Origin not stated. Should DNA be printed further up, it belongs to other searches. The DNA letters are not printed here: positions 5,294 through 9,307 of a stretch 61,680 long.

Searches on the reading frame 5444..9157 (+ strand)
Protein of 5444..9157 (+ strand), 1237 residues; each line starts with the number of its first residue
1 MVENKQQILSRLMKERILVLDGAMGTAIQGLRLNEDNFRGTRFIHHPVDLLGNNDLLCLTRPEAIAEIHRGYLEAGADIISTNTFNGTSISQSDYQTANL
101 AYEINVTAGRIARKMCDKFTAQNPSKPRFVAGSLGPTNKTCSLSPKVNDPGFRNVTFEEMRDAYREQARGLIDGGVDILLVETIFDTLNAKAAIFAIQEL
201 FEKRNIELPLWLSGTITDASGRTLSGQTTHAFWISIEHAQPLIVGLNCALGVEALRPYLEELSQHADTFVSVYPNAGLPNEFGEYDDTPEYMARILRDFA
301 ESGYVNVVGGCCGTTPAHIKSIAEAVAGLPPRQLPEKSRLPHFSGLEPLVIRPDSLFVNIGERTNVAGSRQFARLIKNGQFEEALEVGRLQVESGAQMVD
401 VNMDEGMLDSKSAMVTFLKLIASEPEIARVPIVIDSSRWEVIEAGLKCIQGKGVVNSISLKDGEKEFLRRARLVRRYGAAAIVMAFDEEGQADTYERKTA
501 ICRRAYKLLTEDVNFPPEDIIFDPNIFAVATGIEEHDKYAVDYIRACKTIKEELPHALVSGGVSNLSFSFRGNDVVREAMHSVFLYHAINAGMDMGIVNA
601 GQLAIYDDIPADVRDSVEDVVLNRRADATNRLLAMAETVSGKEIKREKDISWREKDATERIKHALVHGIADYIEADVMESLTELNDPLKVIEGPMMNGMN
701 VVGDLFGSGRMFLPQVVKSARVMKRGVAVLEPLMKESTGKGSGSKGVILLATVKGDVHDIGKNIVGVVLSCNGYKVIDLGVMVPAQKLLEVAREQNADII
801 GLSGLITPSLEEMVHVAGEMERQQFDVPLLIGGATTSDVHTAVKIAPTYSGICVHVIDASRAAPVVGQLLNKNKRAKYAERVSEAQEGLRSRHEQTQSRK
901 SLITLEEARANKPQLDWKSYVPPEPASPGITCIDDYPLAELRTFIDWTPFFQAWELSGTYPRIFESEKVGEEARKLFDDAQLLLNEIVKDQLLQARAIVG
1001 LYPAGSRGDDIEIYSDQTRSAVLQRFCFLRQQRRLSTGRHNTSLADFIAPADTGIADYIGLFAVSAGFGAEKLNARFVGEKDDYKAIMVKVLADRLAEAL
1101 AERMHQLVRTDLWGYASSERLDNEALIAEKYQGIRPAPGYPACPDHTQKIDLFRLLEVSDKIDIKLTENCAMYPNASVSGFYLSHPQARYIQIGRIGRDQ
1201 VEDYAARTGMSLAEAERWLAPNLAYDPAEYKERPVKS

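Call 6: search_protein_families(library=pfam, proteins=[window:5444-9157:+], max_evalue=0.001)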
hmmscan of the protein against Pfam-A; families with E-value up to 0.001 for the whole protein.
window:5444-9157:+ (1237 aa): 5 families
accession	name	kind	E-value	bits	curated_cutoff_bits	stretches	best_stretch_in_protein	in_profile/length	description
PF02965.22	Met_synt_B12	-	4.2e-121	404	25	1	938-1209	2-273/273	Vitamin B12 dependent methionine synthase, activation domain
PF02574.22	S-methyl_trans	-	4.5e-100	335.6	22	1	18-326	1-283/283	Homocysteine S-methyltransferase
PF00809.28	Pterin_bind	-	5.4e-56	190.4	25.5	1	361-599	1-244/244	Pterin binding enzyme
PF02607.22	B12-binding_2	-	3.9e-24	85.1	23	1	659-731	3-74/74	B12 binding domain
PF02310.24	B12-binding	-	3.3e-19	69.4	32.1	1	747-837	2-92/121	B12 binding domain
